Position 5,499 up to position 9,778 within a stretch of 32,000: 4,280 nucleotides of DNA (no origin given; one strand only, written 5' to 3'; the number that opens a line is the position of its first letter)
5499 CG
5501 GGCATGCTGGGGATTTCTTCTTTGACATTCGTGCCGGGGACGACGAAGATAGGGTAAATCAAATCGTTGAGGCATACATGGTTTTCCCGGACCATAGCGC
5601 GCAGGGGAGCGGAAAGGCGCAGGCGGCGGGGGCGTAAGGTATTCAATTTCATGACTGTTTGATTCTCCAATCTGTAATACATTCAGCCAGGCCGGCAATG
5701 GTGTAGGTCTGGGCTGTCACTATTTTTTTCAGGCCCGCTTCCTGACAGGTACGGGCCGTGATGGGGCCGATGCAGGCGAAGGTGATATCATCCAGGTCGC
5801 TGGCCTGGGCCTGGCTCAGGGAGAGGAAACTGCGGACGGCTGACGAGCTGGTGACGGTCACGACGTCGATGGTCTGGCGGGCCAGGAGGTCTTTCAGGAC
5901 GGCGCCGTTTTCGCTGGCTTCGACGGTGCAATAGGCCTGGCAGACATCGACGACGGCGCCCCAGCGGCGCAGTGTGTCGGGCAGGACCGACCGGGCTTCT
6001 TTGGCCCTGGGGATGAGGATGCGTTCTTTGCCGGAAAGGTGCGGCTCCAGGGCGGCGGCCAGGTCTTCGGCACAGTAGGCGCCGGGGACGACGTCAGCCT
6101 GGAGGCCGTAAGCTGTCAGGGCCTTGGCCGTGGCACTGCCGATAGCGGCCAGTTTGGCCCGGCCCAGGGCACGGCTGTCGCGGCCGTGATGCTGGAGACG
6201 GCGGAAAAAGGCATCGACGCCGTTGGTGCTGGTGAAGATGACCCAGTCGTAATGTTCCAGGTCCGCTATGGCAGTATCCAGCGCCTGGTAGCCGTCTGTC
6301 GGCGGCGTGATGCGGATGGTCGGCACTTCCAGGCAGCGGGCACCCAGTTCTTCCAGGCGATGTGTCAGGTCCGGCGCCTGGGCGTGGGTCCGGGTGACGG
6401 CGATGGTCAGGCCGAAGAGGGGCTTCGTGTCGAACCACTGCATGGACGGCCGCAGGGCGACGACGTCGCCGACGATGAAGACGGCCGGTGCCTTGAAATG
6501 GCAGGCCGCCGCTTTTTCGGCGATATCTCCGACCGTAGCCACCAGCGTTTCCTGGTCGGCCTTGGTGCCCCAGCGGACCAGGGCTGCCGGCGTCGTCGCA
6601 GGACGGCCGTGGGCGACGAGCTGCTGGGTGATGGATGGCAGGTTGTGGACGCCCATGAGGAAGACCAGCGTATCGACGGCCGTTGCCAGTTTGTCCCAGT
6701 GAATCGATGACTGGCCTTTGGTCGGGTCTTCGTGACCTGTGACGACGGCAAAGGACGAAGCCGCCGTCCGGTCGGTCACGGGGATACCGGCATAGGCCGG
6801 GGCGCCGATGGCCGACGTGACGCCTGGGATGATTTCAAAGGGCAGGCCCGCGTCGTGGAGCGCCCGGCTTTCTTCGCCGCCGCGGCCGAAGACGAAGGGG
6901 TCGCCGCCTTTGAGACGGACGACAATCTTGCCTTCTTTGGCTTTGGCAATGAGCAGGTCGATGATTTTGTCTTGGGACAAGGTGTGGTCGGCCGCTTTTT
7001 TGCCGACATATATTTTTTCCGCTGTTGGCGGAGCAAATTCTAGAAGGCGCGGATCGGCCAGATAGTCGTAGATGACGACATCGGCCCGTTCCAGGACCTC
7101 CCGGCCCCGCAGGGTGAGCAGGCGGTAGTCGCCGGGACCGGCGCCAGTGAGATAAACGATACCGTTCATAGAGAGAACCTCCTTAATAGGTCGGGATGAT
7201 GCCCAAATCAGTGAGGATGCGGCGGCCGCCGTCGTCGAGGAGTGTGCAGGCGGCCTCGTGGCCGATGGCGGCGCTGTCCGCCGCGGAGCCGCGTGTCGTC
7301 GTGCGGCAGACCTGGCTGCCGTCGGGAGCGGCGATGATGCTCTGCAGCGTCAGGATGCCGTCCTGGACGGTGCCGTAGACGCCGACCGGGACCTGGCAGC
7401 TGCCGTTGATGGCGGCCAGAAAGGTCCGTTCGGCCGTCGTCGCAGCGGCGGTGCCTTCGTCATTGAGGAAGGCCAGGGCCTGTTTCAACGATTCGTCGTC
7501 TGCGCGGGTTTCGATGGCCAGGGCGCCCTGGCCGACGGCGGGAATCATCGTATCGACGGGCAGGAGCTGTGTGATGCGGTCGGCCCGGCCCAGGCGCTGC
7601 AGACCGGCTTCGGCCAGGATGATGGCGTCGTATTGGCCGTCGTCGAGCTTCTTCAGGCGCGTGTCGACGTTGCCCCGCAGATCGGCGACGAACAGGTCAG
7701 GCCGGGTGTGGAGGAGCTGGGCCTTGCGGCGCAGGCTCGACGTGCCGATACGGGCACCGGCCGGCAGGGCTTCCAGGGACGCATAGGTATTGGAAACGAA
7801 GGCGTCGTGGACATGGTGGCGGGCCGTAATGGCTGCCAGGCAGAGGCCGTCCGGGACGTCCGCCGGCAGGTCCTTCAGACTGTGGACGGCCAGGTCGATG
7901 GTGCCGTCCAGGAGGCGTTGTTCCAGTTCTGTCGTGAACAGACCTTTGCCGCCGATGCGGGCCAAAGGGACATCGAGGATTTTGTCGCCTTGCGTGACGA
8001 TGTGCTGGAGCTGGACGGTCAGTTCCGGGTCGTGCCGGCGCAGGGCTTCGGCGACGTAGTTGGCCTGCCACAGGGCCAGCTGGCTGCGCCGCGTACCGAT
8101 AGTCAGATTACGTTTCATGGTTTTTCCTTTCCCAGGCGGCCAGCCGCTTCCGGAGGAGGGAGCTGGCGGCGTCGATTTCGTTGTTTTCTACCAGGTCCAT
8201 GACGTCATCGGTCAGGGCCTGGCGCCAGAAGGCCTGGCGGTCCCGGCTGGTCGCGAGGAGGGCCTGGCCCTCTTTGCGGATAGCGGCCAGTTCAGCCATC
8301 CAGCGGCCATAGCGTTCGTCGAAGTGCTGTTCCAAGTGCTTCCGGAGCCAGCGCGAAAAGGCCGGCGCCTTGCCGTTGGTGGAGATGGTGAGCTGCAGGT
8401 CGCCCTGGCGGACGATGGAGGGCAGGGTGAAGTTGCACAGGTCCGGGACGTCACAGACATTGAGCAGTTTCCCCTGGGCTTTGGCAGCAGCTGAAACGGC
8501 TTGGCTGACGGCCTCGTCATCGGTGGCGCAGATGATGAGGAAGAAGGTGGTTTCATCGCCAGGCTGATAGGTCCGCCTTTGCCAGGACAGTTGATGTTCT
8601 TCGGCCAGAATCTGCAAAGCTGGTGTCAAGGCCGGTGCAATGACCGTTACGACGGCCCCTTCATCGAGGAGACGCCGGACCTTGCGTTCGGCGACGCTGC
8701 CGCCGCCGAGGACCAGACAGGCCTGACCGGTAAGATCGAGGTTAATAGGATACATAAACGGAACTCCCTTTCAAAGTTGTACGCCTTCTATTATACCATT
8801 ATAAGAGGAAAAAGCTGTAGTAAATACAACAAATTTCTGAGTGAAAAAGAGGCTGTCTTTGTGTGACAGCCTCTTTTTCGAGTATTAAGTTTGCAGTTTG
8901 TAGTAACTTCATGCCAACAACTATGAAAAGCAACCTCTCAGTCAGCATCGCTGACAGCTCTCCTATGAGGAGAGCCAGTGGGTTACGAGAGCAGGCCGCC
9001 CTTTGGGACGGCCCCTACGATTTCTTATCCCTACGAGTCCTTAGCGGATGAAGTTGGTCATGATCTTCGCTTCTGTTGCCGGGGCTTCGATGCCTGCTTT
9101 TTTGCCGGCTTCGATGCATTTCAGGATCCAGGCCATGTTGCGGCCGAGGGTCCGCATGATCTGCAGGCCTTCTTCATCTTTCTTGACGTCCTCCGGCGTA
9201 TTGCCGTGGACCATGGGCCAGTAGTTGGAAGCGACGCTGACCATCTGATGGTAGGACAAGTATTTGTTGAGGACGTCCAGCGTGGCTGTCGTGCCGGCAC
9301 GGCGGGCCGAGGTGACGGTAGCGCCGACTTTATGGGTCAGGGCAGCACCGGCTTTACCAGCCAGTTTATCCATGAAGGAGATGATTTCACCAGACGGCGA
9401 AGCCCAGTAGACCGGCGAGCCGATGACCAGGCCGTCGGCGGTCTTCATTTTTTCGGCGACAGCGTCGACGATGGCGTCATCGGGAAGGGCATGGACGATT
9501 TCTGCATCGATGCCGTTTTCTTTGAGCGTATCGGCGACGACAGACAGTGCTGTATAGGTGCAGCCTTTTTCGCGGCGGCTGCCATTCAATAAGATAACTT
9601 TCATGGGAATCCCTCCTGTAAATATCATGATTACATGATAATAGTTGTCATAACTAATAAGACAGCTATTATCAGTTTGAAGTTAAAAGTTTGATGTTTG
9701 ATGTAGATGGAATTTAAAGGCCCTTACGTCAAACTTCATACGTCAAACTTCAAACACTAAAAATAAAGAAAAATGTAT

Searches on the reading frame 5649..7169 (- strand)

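Call 17: search_protein_families(library=pfam, proteins=[window:5649-7169:-])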
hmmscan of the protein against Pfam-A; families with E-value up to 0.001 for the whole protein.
window:5649-7169:- (506 aa): 2 families
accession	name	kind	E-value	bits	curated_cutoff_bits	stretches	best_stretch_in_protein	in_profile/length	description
PF02602.20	HEM4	-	1.1e-68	231.2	27.5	1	268-495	3-230/231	Uroporphyrinogen-III synthase HemD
PF00590.25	TP_methylase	-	1.8e-51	175.6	27.8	1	5-216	2-211/212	Tetrapyrrole (Corrin/Porphyrin) Methylases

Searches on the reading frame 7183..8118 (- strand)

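Call 17: search_protein_families(library=pfam, proteins=[window:7183-8118:-])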
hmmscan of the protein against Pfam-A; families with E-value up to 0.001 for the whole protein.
window:7183-8118:- (311 aa): 2 families
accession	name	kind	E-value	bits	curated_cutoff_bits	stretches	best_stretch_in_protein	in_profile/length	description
PF01379.25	Porphobil_deam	-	8.6e-88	293.7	22.1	1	5-212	1-206/207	Porphobilinogen deaminase, dipyromethane cofactor binding domain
PF03900.20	Porphobil_deamC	-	2.3e-16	60.4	26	1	226-294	3-73/74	Porphobilinogen deaminase, C-terminal domain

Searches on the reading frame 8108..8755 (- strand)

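Call 17: search_protein_families(library=pfam, proteins=[window:8108-8755:-])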
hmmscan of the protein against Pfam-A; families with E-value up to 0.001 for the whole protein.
window:8108-8755:- (215 aa): 3 families
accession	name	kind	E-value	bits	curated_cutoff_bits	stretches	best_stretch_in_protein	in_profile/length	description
PF13241.12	NAD_binding_7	-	2.5e-32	112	22.1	1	4-113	1-104/104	Putative NAD(P)-binding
PF14824.11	Sirohm_synth_M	-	2.3e-12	46.6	25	1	117-144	1-28/28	Sirohaem biosynthesis protein central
PF10414.14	CysG_dimeriser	-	3.8e-11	43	23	1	148-205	1-58/58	Sirohaem synthase dimerisation region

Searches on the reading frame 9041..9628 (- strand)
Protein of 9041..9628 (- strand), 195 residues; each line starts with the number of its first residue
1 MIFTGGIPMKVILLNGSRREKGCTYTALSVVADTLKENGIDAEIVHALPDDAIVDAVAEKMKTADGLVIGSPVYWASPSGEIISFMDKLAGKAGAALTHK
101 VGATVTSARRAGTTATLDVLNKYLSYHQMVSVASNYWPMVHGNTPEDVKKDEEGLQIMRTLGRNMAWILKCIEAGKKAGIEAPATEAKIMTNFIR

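Call 17: search_protein_families(library=pfam, proteins=[window:9041-9628:-])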
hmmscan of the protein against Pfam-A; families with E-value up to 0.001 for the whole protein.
window:9041-9628:- (195 aa): 2 families
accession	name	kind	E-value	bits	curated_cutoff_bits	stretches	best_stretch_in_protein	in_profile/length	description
PF03358.20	FMN_red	-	2.8e-26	92.4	24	1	9-142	1-150/152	NADPH-dependent FMN reductase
PF02525.22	Flavodoxin_2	-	0.00014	22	27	1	9-90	1-104/198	Flavodoxin-like fold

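Call 43: find_homologous_proteins(query=window:9041-9604:-, max_evalue=1e-30)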
Query window:9041-9604:- (187 aa): 7964 proteins with E <= 1e-30 among 8000 candidates; the best 120 are listed.
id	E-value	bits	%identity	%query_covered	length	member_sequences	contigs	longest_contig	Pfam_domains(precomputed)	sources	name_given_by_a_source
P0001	9.8e-116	402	87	100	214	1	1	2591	PF02525.23,PF03358.21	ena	-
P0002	8.9e-112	389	95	100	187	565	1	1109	PF03358.21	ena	-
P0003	4.3e-110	384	95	100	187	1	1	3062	PF03358.21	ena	-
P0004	1.1e-107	376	91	100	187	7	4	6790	PF03358.21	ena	-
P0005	1.8e-107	375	91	100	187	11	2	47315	PF03358.21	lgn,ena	-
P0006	3.5e-107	374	90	100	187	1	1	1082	PF03358.21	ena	-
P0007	4.9e-107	374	90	100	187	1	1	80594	PF03358.21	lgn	-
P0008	5.0e-107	374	90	100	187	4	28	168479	PF03358.21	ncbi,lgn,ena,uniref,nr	ncbi:MAG: flavodoxin family protein [Caecibacter massiliensis]|uniref:Flavodoxin family protein n=1 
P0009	6.5e-107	373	89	100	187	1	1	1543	PF03358.21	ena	-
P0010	9.2e-107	373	89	100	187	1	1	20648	PF02525.23,PF03358.21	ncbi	-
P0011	1.8e-106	372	89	100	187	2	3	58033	PF03358.21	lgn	-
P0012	1.8e-106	372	89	100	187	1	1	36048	PF03358.21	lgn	-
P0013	1.8e-106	372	92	100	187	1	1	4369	PF03358.21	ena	-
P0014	1.8e-106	372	89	100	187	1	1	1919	PF03358.21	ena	-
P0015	2.3e-106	371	89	100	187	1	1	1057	PF03358.21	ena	-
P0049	1.2e-100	353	84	100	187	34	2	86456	PF03358.21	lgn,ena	-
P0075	1.1e-90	320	75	100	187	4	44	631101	PF03358.21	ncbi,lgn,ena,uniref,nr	ncbi:NADPH-dependent FMN reductase [Megasphaera cerevisiae DSM 20462]|uniref:NADPH-dependent FMN red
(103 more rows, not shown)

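Call 45: find_encoding_contigs(protein=P0008, flank=2500, max_places=2)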
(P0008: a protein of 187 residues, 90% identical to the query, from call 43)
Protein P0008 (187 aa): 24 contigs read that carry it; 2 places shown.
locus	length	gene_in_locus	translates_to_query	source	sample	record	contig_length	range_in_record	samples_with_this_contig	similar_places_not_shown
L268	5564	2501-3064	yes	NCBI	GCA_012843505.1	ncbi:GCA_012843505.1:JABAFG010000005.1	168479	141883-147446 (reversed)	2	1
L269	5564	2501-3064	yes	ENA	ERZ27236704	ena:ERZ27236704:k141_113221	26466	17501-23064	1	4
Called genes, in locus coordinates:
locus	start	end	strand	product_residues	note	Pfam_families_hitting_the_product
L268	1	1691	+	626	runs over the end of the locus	PF06506:PrpR_N, PF00158:Sigma54_activat, PF25601:AAA_lid_14, PF08281:Sigma70_r4_2 (faint)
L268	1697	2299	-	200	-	PF12773:DZR (weak), PF13248:Zn_ribbon_3 (faint)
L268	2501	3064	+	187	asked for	PF03358:FMN_red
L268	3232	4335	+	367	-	-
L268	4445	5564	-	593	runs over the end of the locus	PF01979:Amidohydro_1, PF07969:Amidohydro_3 (weak), PF13382:Adenine_deam_C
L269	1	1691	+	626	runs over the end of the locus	PF06506:PrpR_N, PF00158:Sigma54_activat, PF25601:AAA_lid_14, PF08281:Sigma70_r4_2 (faint)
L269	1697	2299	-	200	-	PF12773:DZR (weak), PF13248:Zn_ribbon_3 (faint)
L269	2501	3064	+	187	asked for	PF03358:FMN_red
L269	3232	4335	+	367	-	-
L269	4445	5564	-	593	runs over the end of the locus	PF01979:Amidohydro_1, PF07969:Amidohydro_3 (weak), PF13382:Adenine_deam_C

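Call 46: find_encoding_contigs(protein=P0049, flank=2500, max_places=2)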
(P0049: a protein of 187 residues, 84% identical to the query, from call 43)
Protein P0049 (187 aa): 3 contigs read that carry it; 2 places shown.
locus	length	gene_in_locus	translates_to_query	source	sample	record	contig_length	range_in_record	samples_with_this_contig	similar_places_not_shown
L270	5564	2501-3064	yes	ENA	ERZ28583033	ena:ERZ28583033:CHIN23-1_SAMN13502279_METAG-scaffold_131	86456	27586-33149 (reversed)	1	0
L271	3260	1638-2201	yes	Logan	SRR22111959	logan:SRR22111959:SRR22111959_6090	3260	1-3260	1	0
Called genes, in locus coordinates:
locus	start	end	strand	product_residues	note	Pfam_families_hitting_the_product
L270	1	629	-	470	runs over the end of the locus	PF03446:NAD_binding_2, PF00393:6PGD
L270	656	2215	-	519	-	PF00370:FGGY_N, PF02782:FGGY_C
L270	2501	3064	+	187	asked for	PF03358:FMN_red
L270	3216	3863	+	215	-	PF13241:NAD_binding_7, PF14824:Sirohm_synth_M, PF10414:CysG_dimeriser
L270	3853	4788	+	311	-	PF01379:Porphobil_deam, PF03900:Porphobil_deamC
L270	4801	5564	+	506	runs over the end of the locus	PF00590:TP_methylase, PF02602:HEM4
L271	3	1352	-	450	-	?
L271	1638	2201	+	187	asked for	PF03358:FMN_red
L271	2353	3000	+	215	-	PF13241:NAD_binding_7, PF14824:Sirohm_synth_M, PF10414:CysG_dimeriser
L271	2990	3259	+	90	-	?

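Call 47: find_encoding_contigs(protein=P0075, flank=2500, max_places=2)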
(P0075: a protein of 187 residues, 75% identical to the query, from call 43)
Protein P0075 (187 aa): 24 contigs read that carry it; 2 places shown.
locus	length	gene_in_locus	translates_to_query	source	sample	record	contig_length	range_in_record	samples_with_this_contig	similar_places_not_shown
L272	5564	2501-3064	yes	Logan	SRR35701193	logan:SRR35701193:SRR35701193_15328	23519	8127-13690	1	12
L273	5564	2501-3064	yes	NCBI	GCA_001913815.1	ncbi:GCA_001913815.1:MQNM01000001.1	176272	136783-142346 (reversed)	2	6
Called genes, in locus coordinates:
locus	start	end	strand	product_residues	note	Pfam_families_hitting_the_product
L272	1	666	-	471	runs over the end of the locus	PF03446:NAD_binding_2, PF00393:6PGD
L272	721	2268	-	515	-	PF00370:FGGY_N, PF02782:FGGY_C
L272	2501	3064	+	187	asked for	PF03358:FMN_red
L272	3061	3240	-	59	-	-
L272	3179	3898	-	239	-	PF02463:SMC_N, PF13476:AAA_23 (weak), PF09818:ABC_ATPase (faint), PF00005:ABC_tran, PF13175:AAA_15 (faint), PF13304:AAA_21 (weak)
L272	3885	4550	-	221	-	PF00528:BPD_transp_1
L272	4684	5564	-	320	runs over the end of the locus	PF00365:PFK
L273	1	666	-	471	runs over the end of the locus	PF03446:NAD_binding_2, PF00393:6PGD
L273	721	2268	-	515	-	PF00370:FGGY_N, PF02782:FGGY_C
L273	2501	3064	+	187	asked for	PF03358:FMN_red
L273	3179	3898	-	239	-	PF02463:SMC_N, PF13476:AAA_23 (weak), PF09818:ABC_ATPase (faint), PF00005:ABC_tran, PF13175:AAA_15 (faint), PF13304:AAA_21 (weak)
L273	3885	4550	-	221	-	PF00528:BPD_transp_1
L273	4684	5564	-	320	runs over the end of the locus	PF00365:PFK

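Call 48: find_encoding_contigs(protein=P0005, flank=2500, max_places=2)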
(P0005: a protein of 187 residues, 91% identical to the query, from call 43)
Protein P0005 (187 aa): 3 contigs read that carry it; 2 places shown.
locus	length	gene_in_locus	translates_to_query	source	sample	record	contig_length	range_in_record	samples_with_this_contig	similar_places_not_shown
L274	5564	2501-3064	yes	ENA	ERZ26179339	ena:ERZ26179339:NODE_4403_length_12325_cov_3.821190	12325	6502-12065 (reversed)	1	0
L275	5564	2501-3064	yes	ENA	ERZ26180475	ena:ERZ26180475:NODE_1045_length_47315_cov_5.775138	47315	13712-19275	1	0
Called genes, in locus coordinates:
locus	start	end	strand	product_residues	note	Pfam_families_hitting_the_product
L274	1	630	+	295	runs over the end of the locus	?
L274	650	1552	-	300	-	PF02558:ApbA, PF08546:ApbA_C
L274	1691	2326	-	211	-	PF13248:Zn_ribbon_3 (faint), PF12773:DZR (weak)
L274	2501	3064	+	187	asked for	PF03358:FMN_red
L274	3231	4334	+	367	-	-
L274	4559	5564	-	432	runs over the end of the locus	PF02550:AcetylCoA_hydro, PF13336:AcetylCoA_hyd_C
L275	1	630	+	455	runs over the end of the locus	PF02127:Peptidase_M18, PF05343:Peptidase_M42 (faint)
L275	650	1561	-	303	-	PF02558:ApbA, PF08546:ApbA_C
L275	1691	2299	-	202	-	PF12773:DZR (weak), PF13248:Zn_ribbon_3 (faint)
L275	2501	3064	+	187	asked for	PF03358:FMN_red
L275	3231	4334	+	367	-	-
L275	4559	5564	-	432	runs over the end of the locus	PF02550:AcetylCoA_hydro, PF13336:AcetylCoA_hyd_C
